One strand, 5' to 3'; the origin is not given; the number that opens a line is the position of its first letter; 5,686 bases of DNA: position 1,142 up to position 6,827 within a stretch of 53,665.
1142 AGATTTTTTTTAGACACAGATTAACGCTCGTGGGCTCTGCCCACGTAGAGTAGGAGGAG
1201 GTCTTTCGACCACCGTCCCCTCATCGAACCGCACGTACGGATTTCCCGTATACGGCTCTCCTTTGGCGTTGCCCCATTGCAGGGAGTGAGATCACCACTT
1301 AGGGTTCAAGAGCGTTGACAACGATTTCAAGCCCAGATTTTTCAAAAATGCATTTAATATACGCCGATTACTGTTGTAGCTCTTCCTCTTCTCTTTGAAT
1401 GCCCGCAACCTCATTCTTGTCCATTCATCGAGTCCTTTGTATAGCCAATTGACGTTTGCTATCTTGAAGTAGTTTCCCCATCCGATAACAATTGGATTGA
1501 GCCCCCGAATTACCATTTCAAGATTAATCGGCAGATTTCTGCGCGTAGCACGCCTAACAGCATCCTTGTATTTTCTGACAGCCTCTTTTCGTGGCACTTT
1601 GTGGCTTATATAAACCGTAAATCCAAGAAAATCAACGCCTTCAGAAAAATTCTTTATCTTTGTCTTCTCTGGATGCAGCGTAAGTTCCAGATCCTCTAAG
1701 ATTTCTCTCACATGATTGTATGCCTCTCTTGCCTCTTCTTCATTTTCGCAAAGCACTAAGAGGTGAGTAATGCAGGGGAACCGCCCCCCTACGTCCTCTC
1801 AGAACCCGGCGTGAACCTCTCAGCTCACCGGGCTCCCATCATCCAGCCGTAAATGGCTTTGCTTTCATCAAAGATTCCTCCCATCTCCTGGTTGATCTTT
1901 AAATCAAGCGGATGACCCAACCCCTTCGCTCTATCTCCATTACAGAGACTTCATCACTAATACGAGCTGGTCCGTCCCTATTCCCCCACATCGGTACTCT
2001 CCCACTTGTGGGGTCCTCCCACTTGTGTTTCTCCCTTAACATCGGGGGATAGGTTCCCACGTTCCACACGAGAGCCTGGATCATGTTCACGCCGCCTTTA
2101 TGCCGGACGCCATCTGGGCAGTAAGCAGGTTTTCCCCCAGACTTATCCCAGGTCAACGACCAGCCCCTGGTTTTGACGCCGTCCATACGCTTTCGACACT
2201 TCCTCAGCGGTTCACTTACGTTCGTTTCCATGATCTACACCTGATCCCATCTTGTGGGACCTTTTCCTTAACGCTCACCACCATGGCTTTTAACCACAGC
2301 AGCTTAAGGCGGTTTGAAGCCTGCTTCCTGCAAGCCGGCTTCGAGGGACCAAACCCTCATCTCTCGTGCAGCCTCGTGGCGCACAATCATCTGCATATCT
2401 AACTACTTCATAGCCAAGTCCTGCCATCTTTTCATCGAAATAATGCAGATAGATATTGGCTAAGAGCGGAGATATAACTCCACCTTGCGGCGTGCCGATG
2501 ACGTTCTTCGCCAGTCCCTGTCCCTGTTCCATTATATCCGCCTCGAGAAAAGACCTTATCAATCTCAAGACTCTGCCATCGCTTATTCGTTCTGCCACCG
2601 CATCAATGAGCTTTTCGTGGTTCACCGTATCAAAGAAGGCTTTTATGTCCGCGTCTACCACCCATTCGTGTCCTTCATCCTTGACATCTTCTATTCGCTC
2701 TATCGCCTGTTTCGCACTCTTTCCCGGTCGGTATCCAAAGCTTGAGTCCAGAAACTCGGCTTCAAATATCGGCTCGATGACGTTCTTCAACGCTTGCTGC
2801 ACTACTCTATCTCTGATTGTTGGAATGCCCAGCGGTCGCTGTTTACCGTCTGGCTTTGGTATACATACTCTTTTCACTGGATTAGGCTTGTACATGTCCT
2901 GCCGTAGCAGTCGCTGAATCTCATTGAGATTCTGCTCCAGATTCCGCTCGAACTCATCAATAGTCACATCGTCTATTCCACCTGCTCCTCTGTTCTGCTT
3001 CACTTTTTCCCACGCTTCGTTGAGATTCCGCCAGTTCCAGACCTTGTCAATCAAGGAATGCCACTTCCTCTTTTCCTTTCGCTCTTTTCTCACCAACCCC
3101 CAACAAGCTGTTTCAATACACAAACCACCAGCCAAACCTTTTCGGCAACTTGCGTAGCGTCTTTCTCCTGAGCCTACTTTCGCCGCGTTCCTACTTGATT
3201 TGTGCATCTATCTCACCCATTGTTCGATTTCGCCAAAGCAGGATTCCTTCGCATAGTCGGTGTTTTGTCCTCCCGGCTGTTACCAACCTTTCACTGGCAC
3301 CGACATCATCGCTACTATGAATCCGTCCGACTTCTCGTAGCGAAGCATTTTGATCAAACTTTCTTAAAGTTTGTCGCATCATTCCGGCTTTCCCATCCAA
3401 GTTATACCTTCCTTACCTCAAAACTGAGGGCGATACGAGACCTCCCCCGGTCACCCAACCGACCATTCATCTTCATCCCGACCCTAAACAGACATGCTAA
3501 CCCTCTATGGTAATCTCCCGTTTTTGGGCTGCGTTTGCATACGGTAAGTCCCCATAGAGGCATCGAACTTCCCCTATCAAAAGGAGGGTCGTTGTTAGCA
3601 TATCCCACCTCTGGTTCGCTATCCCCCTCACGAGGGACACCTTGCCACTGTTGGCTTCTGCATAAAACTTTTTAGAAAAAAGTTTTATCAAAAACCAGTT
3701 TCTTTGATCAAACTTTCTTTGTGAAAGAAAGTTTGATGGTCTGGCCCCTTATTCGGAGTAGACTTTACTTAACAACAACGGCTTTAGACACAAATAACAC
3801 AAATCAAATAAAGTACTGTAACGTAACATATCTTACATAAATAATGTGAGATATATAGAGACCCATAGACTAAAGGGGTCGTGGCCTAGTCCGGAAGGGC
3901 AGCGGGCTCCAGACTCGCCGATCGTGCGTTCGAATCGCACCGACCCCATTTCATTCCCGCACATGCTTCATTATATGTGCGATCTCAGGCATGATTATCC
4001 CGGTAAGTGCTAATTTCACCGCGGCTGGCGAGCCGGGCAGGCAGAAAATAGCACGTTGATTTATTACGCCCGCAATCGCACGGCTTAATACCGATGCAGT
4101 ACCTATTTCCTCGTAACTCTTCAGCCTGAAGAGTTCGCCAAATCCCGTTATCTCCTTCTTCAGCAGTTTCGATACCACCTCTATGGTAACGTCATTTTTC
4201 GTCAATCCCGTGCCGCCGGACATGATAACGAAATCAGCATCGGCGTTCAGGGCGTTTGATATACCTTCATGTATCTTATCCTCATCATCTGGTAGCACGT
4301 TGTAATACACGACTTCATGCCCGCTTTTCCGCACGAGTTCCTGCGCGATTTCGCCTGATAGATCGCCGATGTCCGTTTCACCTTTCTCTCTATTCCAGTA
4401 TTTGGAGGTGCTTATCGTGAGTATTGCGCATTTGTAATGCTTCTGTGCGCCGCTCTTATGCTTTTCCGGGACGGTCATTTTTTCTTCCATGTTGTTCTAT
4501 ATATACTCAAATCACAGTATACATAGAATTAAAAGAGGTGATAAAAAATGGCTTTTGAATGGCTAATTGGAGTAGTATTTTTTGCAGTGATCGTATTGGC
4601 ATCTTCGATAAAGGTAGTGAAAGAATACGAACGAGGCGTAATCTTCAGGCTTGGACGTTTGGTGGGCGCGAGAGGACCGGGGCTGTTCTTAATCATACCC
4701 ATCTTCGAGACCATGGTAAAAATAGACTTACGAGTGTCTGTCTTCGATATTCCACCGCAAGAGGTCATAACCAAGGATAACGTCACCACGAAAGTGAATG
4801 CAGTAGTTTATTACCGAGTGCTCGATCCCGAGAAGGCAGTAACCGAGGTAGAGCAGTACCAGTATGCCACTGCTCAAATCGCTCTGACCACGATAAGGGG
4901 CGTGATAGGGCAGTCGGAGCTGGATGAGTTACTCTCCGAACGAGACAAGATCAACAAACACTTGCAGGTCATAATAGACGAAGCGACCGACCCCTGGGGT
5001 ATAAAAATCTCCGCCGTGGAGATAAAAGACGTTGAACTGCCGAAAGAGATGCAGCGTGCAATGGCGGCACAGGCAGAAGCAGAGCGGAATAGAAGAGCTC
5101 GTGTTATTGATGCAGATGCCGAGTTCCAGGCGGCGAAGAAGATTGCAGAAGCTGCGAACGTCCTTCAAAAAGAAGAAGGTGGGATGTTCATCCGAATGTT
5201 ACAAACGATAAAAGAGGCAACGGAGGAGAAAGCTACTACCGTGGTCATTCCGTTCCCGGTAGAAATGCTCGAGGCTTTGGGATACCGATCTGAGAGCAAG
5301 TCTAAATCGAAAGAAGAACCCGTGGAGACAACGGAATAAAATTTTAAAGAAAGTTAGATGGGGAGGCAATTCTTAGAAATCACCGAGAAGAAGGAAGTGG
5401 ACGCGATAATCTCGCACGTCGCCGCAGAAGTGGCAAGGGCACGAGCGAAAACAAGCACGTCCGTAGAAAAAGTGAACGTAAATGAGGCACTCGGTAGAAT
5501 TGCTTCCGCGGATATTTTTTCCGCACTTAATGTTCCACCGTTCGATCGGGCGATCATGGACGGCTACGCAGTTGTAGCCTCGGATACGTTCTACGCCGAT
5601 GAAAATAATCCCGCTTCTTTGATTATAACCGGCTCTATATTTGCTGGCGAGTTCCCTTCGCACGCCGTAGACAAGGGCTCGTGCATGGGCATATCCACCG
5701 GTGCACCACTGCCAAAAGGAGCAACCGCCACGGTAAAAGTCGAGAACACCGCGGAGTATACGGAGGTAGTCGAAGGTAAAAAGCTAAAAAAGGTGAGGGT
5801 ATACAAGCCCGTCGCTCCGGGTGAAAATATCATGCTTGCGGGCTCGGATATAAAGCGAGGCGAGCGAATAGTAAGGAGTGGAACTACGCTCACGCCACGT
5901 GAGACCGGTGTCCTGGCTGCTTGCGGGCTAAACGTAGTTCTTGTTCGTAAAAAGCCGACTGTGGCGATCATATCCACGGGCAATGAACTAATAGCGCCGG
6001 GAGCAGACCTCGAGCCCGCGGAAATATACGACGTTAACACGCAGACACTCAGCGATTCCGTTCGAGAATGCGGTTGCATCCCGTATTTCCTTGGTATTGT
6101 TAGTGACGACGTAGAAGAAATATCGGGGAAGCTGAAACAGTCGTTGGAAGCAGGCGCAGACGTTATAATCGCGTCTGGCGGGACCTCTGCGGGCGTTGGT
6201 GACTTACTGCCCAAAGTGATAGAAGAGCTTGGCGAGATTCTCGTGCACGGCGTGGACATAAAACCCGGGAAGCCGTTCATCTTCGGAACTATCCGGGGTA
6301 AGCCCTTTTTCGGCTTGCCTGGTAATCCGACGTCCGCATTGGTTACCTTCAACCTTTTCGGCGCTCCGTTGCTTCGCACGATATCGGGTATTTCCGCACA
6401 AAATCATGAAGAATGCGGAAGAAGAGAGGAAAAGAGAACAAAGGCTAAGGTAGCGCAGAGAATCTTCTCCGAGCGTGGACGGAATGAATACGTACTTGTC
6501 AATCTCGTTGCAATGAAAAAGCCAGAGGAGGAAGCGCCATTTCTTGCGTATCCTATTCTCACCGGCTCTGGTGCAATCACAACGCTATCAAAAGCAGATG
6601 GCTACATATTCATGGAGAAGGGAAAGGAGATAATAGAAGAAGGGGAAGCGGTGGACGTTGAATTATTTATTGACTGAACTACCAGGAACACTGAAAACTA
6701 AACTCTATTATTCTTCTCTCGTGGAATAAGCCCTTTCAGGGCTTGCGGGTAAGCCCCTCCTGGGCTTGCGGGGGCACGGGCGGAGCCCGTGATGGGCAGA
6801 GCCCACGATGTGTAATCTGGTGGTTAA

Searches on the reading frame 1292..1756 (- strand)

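Call 65: search_protein_families(library=pfam, proteins=[window:1292-1756:-], max_evalue=0.001)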
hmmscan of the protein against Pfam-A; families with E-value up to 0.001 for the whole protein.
window:1292-1756:- (154 aa): 2 families
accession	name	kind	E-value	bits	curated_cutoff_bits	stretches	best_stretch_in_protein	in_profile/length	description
PF08388.16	GIIM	-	1.3e-15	57.6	23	1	61-133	2-75/80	Group II intron, maturase-specific domain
PF00078.32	RVT_1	-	5.6e-06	26.7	29.6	1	2-48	159-205/205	Reverse transcriptase (RNA-dependent DNA polymerase)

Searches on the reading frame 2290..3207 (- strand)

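Call 23: search_protein_families(library=pfam, proteins=[window:2290-3207:-], max_evalue=0.001)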
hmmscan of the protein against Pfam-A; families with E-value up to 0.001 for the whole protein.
window:2290-3207:- (305 aa): 1 family
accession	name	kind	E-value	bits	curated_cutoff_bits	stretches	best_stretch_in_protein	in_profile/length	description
PF00078.32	RVT_1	-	5.3e-31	108.4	29.6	1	116-275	1-156/205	Reverse transcriptase (RNA-dependent DNA polymerase)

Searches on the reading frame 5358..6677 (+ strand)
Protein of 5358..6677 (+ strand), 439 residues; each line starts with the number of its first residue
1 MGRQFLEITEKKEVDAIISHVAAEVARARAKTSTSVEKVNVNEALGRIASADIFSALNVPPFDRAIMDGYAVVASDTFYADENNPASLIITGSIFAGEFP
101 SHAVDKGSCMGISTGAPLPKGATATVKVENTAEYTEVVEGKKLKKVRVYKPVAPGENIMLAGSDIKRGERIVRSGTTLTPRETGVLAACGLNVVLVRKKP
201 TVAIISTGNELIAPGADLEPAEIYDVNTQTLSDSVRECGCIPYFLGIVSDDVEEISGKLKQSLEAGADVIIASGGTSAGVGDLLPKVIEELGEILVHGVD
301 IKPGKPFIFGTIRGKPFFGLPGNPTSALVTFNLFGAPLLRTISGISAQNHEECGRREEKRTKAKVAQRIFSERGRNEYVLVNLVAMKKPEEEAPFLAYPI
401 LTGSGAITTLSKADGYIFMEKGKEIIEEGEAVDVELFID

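Call 23: search_protein_families(library=pfam, proteins=[window:5358-6677:+], max_evalue=0.001)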
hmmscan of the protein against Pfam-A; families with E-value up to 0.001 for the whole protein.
window:5358-6677:+ (439 aa): 3 families
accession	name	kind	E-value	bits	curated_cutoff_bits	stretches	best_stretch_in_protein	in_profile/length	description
PF03453.22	MoeA_N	-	2e-43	148.3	30.8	1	28-190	16-160/160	MoeA N-terminal region (domain I and II)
PF00994.29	MoCF_biosynth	-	3.6e-31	108.3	26.6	1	203-340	1-143/144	Probable molybdopterin binding domain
PF03454.20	MoeA_C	-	1.5e-16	60.8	22.1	1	362-437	1-72/72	MoeA C-terminal region (domain IV)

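Call 59: find_encoding_contigs(protein=window:5358-6677:+, flank=10000, max_places=4)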
Protein window:5358-6677:+ (439 aa): 2 contigs read that carry it; 2 places shown.
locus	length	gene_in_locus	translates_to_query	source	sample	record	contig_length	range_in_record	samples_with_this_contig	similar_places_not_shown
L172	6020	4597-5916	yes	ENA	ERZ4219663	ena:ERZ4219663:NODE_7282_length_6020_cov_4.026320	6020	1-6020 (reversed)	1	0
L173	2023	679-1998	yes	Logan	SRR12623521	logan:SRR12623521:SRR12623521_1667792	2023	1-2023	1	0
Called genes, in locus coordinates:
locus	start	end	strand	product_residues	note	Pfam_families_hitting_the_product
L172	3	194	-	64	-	?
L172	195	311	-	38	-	-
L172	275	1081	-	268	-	PF00290:Trp_syntA, PF00977:His_biosynth (weak)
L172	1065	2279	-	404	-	PF00291:PALP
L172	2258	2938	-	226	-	PF00697:PRAI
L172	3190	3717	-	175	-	PF00994:MoCF_biosynth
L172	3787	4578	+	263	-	PF01145:Band_7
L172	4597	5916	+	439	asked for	PF03453:MoeA_N, PF00994:MoCF_biosynth, PF03454:MoeA_C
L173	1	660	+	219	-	?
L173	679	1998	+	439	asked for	PF03453:MoeA_N, PF00994:MoCF_biosynth, PF03454:MoeA_C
